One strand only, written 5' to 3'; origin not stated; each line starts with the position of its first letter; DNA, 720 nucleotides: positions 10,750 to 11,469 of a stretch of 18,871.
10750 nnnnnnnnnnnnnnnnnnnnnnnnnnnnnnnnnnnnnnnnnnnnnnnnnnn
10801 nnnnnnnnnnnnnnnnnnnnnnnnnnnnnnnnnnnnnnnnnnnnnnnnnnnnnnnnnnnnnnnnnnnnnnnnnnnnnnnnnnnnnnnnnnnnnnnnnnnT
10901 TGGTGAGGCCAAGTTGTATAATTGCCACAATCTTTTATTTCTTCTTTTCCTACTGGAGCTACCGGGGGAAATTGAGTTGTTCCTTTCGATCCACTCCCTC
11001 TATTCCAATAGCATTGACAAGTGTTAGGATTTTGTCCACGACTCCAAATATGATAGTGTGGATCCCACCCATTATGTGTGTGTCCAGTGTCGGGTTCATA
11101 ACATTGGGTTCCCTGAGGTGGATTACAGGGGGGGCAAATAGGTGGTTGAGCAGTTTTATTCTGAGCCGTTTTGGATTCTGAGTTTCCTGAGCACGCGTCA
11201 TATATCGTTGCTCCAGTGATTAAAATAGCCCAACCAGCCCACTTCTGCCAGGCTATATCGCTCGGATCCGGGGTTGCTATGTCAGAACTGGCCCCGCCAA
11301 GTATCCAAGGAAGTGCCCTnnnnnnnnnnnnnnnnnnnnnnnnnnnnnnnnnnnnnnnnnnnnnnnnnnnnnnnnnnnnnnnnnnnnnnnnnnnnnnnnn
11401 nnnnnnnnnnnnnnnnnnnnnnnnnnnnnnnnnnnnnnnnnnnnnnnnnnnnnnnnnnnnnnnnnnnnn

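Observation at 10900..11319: Unassigned 140-aa Cys/His-rich RHS toxin tip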

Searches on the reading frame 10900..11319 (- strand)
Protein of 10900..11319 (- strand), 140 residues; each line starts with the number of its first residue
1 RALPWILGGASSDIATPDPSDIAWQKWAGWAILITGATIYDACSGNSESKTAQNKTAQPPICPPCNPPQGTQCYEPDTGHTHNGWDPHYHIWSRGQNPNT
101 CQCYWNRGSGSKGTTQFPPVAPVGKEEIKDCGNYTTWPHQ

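Call 6: search_protein_families(library=pfam, proteins=[window:10900-11319:-], max_evalue=1)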
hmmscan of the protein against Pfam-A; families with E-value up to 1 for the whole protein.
seq(140 aa): 0 families

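Call 7: search_protein_families(library=ncbifam, proteins=[window:10900-11319:-], max_evalue=1)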
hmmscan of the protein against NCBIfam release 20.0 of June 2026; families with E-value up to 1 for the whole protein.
seq(140 aa): 0 families

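Call 8: find_homologous_proteins(query=window:10900-11319:-, max_evalue=0.01)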
Query seq(140 aa) (140 aa): 1 proteins with E <= 0.01 among 3 candidates.
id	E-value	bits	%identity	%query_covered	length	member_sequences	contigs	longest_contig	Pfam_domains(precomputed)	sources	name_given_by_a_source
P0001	2.3e-21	94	41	82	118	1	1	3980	-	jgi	-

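Call 9: search_solved_structures(query=window:10900-11319:-, max_evalue=10)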
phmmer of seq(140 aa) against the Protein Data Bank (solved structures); distinct sequences matched with E-value up to 10: 2.
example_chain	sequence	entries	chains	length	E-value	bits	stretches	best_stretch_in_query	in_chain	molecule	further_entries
6vyh_D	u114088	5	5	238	0.56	13.4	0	94-140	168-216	11F9 heavy-chain | 11F9 Fab heavy-chain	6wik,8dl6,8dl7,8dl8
7kgv_C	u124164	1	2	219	3.3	10.9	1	94-131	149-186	Monoclonal antibody Fab heavy chain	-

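Call 11: find_encoding_contigs(protein=P0001, flank=10000)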
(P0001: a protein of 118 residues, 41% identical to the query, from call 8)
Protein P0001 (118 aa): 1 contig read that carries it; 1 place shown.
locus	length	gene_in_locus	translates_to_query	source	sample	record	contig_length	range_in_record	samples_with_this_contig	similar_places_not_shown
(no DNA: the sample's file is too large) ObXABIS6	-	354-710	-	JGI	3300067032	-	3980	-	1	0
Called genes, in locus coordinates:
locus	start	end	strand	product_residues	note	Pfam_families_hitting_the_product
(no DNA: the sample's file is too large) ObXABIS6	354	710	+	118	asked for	-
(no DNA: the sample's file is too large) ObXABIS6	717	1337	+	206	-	-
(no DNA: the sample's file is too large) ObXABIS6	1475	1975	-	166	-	-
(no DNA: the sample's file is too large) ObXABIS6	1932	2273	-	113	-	-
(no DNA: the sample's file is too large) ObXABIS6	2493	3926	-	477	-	PF01979:Amidohydro_1, PF07969:Amidohydro_3 (weak)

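Call 14: find_related_loci(query=A1, collection=genome_contigs, flank=10000)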
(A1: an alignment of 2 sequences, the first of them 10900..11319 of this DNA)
Query A1 (140 aa) in genome_contigs; peptide patterns used: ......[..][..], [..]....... (x = any residue, [..] = any of these).
22 stretches matched a pattern; 3 encode a relative of the query (tblastn E <= 1e-3); 3 distinct loci.
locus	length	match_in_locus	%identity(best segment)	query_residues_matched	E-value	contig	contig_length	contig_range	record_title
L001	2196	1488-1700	57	62-138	5e-30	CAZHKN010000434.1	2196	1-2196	MAG TPA_asm: uncultured Terracidiphilus sp. isolate binchicken_co162_64 genome assembly, contig: NODE_189522_length_2196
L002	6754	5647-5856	57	62-138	2e-29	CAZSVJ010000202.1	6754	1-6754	MAG TPA_asm: uncultured Terracidiphilus sp. isolate binchicken_co162_616 genome assembly, contig: NODE_30327_length_6754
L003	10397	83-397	48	31-138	5e-27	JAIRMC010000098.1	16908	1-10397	MAG: Azoarcus sp. isolate Cc175_bin81 k119_750361, whole genome shotgun sequence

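Call 20: find_related_loci(query=A1, collection=metagenome_contigs, flank=10000)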
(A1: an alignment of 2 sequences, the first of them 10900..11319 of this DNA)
Query A1 (140 aa) in metagenome_contigs; peptide patterns used: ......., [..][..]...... (x = any residue, [..] = any of these).
67 stretches matched a pattern; 14 encode a relative of the query (tblastn E <= 1e-3); 14 distinct loci.
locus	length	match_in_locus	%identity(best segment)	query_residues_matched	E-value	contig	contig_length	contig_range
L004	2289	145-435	49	31-139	2e-31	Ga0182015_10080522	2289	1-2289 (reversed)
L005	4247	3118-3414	48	31-138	8e-30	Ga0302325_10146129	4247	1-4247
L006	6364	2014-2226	59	62-139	3e-29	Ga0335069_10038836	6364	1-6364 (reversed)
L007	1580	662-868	59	64-138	4e-28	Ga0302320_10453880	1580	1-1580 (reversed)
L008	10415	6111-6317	59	64-138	9e-27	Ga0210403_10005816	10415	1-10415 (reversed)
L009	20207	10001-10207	59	64-138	9e-27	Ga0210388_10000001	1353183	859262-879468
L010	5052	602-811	55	64-139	2e-26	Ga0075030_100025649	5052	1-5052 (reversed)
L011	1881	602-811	55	64-139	1e-26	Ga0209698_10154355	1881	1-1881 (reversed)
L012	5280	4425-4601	50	61-122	1e-15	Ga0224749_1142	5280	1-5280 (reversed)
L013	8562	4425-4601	50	61-122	1e-15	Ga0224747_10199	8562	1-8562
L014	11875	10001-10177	50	61-122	1e-15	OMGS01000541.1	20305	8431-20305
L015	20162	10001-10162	52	61-114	1e-14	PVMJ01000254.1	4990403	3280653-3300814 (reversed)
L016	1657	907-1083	50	61-122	8e-15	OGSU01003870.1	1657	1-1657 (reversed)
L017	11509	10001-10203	48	65-138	9e-16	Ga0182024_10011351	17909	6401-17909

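Call 22: search_protein_representatives(alignment_id=A1)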
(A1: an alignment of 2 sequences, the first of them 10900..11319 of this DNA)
Query: 2 sequences, 140 profile positions. Proteins with E-value up to 0.001 (for the whole library): 177; up to 1e-10: 47; up to 1e-30: 5. The best 150 are listed.
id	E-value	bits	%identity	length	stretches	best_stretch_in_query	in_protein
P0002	5.9e-32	127.1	-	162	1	40-140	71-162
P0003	9.5e-32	126.5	-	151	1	36-139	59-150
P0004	4.7e-31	124.2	-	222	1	56-139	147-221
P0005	7.4e-31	123.6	-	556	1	31-138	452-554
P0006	7.6e-31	123.5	-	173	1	42-139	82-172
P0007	1.6e-30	122.5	-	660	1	45-139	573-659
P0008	3.2e-30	121.5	-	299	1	42-139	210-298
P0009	8.8e-30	120.1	-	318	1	37-138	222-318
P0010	1.6e-29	119.3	-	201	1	61-139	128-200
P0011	5.6e-29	117.5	-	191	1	46-139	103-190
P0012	6.2e-29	117.3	-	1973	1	31-139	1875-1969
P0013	9.7e-28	113.5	-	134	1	32-139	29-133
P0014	1.3e-27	113.0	-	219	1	46-138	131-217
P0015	4.5e-27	111.3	-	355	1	54-139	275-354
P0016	5.9e-27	110.9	-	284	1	62-139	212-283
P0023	2.5e-20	89.4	-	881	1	38-137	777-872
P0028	5.3e-17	78.7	-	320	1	31-138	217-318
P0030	1.7e-16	77.0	-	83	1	63-138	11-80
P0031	4.6e-15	72.4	-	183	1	61-138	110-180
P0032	6.3e-15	71.9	-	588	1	53-139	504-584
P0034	7.9e-14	68.4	-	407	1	55-140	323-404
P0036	2.8e-12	63.3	-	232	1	60-134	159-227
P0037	2.9e-12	63.3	-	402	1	6-108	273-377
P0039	6.0e-12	62.3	-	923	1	60-135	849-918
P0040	8.0e-12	61.9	-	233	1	53-115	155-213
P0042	2.8e-11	60.1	-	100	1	59-137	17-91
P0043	3.0e-11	60.0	-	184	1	56-138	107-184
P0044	3.8e-11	59.7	-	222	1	57-109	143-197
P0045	5.9e-11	59.1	-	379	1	55-107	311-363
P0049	1.4e-10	57.9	-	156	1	48-107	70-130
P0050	1.4e-10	57.8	-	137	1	53-119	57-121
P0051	1.4e-10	57.8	-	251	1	61-112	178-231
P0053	3.4e-10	56.6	-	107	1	55-107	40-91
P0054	4.5e-10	56.2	-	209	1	59-121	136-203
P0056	6.7e-10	55.7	-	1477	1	54-114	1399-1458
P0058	7.5e-10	55.5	-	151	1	37-120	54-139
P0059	1.0e-09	55.0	-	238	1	59-111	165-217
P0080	6.7e-08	49.2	-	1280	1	39-135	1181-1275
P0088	4.1e-07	46.6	-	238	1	43-124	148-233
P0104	1.5e-06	44.8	-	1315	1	57-109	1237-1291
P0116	1.2e-05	41.8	-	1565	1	61-111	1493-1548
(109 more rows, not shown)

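Call 30: search_protein_families(library=pfam, proteins=[P0012, P0056, P0080, P0104, P0116, P0039, P0023], max_evalue=0.001)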
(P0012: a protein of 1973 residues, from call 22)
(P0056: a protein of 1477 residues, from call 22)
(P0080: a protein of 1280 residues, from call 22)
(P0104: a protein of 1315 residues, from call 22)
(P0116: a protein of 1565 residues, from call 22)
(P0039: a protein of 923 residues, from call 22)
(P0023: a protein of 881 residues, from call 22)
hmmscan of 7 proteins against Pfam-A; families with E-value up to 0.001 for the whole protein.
P0012 (1973 aa): 1 family
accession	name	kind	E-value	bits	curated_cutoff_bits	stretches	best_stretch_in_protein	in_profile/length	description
PF05593.20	RHS_repeat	-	2.5e-16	60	22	1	889-926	1-38/38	RHS Repeat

P0056 (1477 aa): 3 families
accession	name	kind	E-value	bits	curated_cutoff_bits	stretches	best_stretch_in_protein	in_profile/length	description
PF05593.20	RHS_repeat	-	1.3e-61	204.3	22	9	710-746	1-37/38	RHS Repeat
PF20148.4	DUF6531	-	9.1e-10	39.2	24.1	1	189-260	2-72/74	Domain of unknown function (DUF6531)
PF03527.20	RHS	-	2.1e-05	24.7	27.9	0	1249-1278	5-34/38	RHS protein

P0080 (1280 aa): 3 families
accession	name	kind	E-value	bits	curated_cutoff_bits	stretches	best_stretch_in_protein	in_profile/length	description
PF05593.20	RHS_repeat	-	9.2e-90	294.1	22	14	504-540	1-37/38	RHS Repeat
PF25023.1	TEN_YD-shell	-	8.4e-15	54.3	50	2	855-1122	598-866/909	Teneurin YD-shell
PF20148.4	DUF6531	-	0.00025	21.8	24.1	0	14-49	2-39/74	Domain of unknown function (DUF6531)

P0104 (1315 aa): 5 families
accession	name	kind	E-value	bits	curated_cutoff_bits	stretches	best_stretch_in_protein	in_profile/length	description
PF13620.12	CarboxypepD_reg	-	3.1e-09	37.5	32.3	1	978-1048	10-80/82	Carboxypeptidase regulatory-like domain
PF19077.6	Big_13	-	2.9e-08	34.5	27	0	284-314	70-101/102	Bacterial Ig-like domain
PF18370.7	RGI_lyase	-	2.3e-06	28.3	27.8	1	335-382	23-74/86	Rhamnogalacturonan I lyases beta-sheet domain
PF13750.12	Big_3_3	-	9.5e-05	22.5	27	0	202-260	13-76/157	Bacterial Ig-like domain (group 3)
PF13715.12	CarbopepD_reg_2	-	0.0007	20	32.2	0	980-1054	12-81/88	CarboxypepD_reg-like domain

P0116 (1565 aa): 3 families
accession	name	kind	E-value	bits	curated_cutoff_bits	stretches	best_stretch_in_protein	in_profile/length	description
PF05593.20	RHS_repeat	-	4.9e-55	183.4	22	7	874-907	1-34/38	RHS Repeat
PF20148.4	DUF6531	-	1.7e-08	35.1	24.1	1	283-337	1-57/74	Domain of unknown function (DUF6531)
PF03527.20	RHS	-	0.00022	21.4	27.9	0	1330-1348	6-24/38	RHS protein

P0039 (923 aa): 4 families
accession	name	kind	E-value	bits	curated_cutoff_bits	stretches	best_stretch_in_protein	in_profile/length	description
PF05593.20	RHS_repeat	-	3.4e-28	97.9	22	2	322-358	1-37/38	RHS Repeat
PF16640.11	Big_3_5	-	2.6e-11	44.4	35.5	2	44-131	2-88/88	Bacterial Ig-like domain (group 3)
PF25023.1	TEN_YD-shell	-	2.4e-07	29.7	50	0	476-798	568-894/909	Teneurin YD-shell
PF03527.20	RHS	-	0.00012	22.3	27.9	0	698-721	2-25/38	RHS protein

P0023 (881 aa): 2 families
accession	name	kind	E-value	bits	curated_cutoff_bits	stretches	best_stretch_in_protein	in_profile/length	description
PF05593.20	RHS_repeat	-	9.3e-49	163.4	22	6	51-83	1-33/38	RHS Repeat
PF03527.20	RHS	-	1.8e-12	47.3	27.9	1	629-661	2-34/38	RHS protein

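Call 37: search_protein_families(library=pfam, proteins=[P0030, P0032, P0031, P0028, P0034, P0043, P0036, P0042, P0050, P0002], max_evalue=1)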
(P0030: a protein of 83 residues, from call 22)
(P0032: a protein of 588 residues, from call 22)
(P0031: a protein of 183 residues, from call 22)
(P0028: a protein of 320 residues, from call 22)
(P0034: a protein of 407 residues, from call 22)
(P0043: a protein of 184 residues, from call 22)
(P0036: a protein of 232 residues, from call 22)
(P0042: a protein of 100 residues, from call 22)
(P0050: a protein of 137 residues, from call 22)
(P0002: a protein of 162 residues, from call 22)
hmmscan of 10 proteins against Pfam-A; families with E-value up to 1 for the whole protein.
P0030 (83 aa): 1 family
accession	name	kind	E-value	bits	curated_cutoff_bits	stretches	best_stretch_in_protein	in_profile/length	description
PF15529.11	Ntox24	-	0.016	15.9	24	1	26-56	54-85/91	Bacterial toxin 24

P0032 (588 aa): 6 families
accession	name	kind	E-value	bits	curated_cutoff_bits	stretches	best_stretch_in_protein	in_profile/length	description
PF05593.20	RHS_repeat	-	3.1e-16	59.7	22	4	164-195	1-33/38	RHS Repeat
PF03527.20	RHS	-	8.2e-06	26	27.9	1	337-367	3-33/38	RHS protein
PF13488.11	Gly-zipper_Omp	-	0.0061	16.9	25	1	479-512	9-42/46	Glycine zipper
PF25023.1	TEN_YD-shell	-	0.015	13.8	50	1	182-412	649-866/909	Teneurin YD-shell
PF15232.11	DUF4585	-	0.055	14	27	1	383-410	15-42/73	Domain of unknown function (DUF4585)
PF17780.6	OCRE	-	0.11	13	24.7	1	383-412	11-42/52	OCRE domain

P0031 (183 aa): 0 families

P0028 (320 aa): 2 families
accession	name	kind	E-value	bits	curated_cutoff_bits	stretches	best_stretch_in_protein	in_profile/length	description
PF25275.1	Golvesin_C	-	2.9e-19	69.9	31.6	1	2-84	47-131/132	Golvesin C-terminal domain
PF03527.20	RHS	-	5.2e-09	36.2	27.9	1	93-126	1-34/38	RHS protein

P0034 (407 aa): 3 families
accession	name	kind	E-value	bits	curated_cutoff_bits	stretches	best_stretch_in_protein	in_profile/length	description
PF05593.20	RHS_repeat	-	1.5e-11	44.9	22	2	72-107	1-35/38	RHS Repeat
PF17952.6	Cas6_N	-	0.058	14.1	27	1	74-140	44-112/115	Cas6 N-terminal domain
PF09064.16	EGF_Tme5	-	0.65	10.4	22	0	328-342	7-21/34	Thrombomodulin like fifth domain, EGF-like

P0043 (184 aa): 1 family
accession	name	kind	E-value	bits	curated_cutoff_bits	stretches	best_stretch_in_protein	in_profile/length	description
PF13488.11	Gly-zipper_Omp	-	0.28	11.6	25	1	69-103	2-41/46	Glycine zipper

P0036 (232 aa): 2 families
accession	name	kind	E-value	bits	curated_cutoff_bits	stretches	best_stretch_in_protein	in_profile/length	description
PF13490.11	zf-HC2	-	0.027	15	22.2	1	17-29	23-35/35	Putative zinc-finger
PF09337.16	zf-H2C2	-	0.19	12.5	25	1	147-161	24-38/39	H2C2 zinc finger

P0042 (100 aa): 0 families

P0050 (137 aa): 1 family
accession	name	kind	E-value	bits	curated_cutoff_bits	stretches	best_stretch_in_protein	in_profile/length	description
PF04945.19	YHS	-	0.13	12.7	30.3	1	109-120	19-30/47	YHS domain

P0002 (162 aa): 1 family
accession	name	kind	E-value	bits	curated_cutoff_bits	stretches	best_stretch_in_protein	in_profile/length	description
PF15529.11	Ntox24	-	0.02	15.6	24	1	106-136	54-85/91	Bacterial toxin 24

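Call 39: search_protein_families(library=pfam, proteins=[P0040, P0044, P0045, P0049, P0053, P0054, P0059, P0058, P0051, P0037], max_evalue=1)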
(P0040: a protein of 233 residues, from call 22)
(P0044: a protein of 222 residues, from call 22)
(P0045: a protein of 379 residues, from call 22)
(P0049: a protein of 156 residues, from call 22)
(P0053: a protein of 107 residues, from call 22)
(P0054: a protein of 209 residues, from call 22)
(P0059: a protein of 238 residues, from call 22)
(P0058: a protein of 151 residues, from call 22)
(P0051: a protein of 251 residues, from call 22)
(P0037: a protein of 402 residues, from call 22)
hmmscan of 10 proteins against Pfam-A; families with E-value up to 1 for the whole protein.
P0040 (233 aa): 2 families
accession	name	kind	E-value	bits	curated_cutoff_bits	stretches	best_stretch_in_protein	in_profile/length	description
PF15529.11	Ntox24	-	0.0053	17.5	24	1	180-213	56-90/91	Bacterial toxin 24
PF16738.10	CBM26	-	0.12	12.9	28.1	1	176-201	1-26/70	Starch-binding module 26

P0044 (222 aa): 1 family
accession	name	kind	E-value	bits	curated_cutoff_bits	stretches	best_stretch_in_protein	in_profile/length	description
PF17780.6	OCRE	-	0.3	11.6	24.7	1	57-86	11-42/52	OCRE domain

P0045 (379 aa): 9 families
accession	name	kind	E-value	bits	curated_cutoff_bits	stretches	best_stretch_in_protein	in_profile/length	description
PF03527.20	RHS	-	7e-11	42.2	27.9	1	153-181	2-30/38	RHS protein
PF05593.20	RHS_repeat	-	2.6e-10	40.8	22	3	2-29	1-28/38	RHS Repeat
PF25023.1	TEN_YD-shell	-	4.5e-06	25.4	50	1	2-250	630-892/909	Teneurin YD-shell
PF09346.15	SMI1_KNR4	-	0.011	16.8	25.4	1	107-175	57-106/125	SMI1 / KNR4 family (SUKH-1)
PF17780.6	OCRE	-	0.022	15.2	24.7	1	201-230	12-43/52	OCRE domain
PF15529.11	Ntox24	-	0.032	15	24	1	329-363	46-84/91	Bacterial toxin 24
PF08265.16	YL1_C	-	0.12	12.5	22.6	0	201-213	9-21/29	YL1 nuclear protein C-terminal domain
PF14568.11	SUKH_6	-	0.13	13.2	27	1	126-160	57-92/119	SMI1-KNR4 cell-wall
PF15232.11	DUF4585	-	0.28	11.7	27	1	201-226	16-41/73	Domain of unknown function (DUF4585)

P0049 (156 aa): 0 families

P0053 (107 aa): 1 family
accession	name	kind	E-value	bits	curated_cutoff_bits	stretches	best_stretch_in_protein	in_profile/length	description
PF15529.11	Ntox24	-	0.0027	18.4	24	1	54-91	43-84/91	Bacterial toxin 24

P0054 (209 aa): 1 family
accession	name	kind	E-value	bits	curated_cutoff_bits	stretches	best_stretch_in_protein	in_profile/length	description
PF15529.11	Ntox24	-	0.0038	17.9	24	1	155-184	54-84/91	Bacterial toxin 24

P0059 (238 aa): 2 families
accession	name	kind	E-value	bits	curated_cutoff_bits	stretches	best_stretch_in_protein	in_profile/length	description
PF15529.11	Ntox24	-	0.0071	17.1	24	1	183-220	53-90/91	Bacterial toxin 24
PF01500.22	Keratin_B2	-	0.099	13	28.7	1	117-172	96-152/165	Keratin, high sulfur B2 protein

P0058 (151 aa): 0 families

P0051 (251 aa): 0 families

P0037 (402 aa): 1 family
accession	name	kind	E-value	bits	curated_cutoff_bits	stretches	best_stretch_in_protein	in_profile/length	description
PF05593.20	RHS_repeat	-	0.00014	22.6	22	0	166-184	1-19/38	RHS Repeat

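Call 62: search_protein_families(library=pfam, proteins=[L015:146-2284:+, L015:2495-4165:+, L015:4320-5354:+, L015:4538-5887:+, L015:5928-7433:+, L015:7166-10234:+, L008:1308-6326:+, L017:8378-10000:+, L006:568-2232:+], max_evalue=0.001)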
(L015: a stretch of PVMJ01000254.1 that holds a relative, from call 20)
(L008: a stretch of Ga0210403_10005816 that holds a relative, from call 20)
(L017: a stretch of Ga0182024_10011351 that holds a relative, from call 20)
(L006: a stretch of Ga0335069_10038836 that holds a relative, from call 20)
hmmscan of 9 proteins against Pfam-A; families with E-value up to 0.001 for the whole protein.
L015:146-2284:+ (712 aa): 0 families

L015:2495-4165:+ (556 aa): 0 families

L015:4320-5354:+ (344 aa): 4 families
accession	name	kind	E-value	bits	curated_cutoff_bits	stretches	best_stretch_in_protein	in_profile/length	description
PF13649.12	Methyltransf_25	-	2.7e-10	41.2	27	1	116-212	2-97/97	Methyltransferase domain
PF08241.18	Methyltransf_11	-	5.3e-09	37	21.2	1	116-216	1-95/95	Methyltransferase domain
PF13847.12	Methyltransf_31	-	1e-07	32.2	27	1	111-219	3-112/145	Methyltransferase domain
PF08242.18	Methyltransf_12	-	8.2e-06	26.9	30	1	116-214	1-98/98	Methyltransferase domain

L015:4538-5887:+ (449 aa): 3 families
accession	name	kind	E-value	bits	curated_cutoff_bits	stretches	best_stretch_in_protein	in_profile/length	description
PF00583.31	Acetyltransf_1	-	3e-11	44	20.7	1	318-421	12-115/116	Acetyltransferase (GNAT) family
PF13673.13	Acetyltransf_10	-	8.6e-07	29.4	23.6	1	340-425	33-110/128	Acetyltransferase (GNAT) domain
PF13508.13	Acetyltransf_7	-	0.00014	22.6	27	1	343-421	8-81/84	Acetyltransferase (GNAT) domain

L015:5928-7433:+ (501 aa): 2 families
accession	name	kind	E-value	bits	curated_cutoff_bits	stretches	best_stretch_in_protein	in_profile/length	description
PF20148.4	DUF6531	-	3e-16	60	24.1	1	139-205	1-74/74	Domain of unknown function (DUF6531)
PF05593.20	RHS_repeat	-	4.5e-16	59.2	22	1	420-456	1-37/38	RHS Repeat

L015:7166-10234:+ (1022 aa): 2 families
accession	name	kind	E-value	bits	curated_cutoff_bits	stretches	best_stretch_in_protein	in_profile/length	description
PF05593.20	RHS_repeat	-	5.8e-64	211.8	22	7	347-383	1-37/38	RHS Repeat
PF03527.20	RHS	-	2.5e-06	27.7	27.9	1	771-801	3-33/38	RHS protein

L008:1308-6326:+ (1672 aa): 1 family
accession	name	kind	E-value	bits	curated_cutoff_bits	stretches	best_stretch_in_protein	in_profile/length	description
PF05593.20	RHS_repeat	-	9.3e-06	26.4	22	0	605-631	1-27/38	RHS Repeat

L017:8378-10000:+ (541 aa): 1 family
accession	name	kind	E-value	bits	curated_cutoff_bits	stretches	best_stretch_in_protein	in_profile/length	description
PF05593.20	RHS_repeat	-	3.9e-11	43.5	22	0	182-214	1-35/38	RHS Repeat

L006:568-2232:+ (554 aa): 1 family
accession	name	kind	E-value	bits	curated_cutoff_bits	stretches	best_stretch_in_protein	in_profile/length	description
PF05593.20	RHS_repeat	-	1.3e-16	61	22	1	20-47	1-28/38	RHS Repeat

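Call 73: search_protein_families(library=pfam, alignment_id=A5, max_evalue=0.001)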
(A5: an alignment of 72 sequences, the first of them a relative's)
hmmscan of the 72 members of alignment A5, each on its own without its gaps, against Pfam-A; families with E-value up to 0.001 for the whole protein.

A. member 1, P0005 (556 aa): 1 family
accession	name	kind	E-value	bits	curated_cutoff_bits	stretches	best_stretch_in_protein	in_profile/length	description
PF05593.20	RHS_repeat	-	1.5e-28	99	22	4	6-33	9-37/38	RHS Repeat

B. families by the number of members that match (of 72 scanned): 13 families
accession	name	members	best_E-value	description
PF05593.20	RHS_repeat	27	9.2e-90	RHS Repeat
PF03527.20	RHS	22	4.4e-17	RHS protein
PF15529.11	Ntox24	6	6e-09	Bacterial toxin 24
PF25023.1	TEN_YD-shell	4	8.4e-15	Teneurin YD-shell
PF20148.4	DUF6531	4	7.7e-13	Domain of unknown function (DUF6531)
PF25275.1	Golvesin_C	1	2.9e-19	Golvesin C-terminal domain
PF16640.11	Big_3_5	1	2.6e-11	Bacterial Ig-like domain (group 3)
PF13620.12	CarboxypepD_reg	1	3.1e-09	Carboxypeptidase regulatory-like domain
PF19077.6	Big_13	1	2.9e-08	Bacterial Ig-like domain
PF18370.7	RGI_lyase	1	2.3e-06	Rhamnogalacturonan I lyases beta-sheet domain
PF13750.12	Big_3_3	1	9.5e-05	Bacterial Ig-like domain (group 3)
PF00404.24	Dockerin_1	1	0.00021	Dockerin type I domain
PF13715.12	CarbopepD_reg_2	1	0.0007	CarboxypepD_reg-like domain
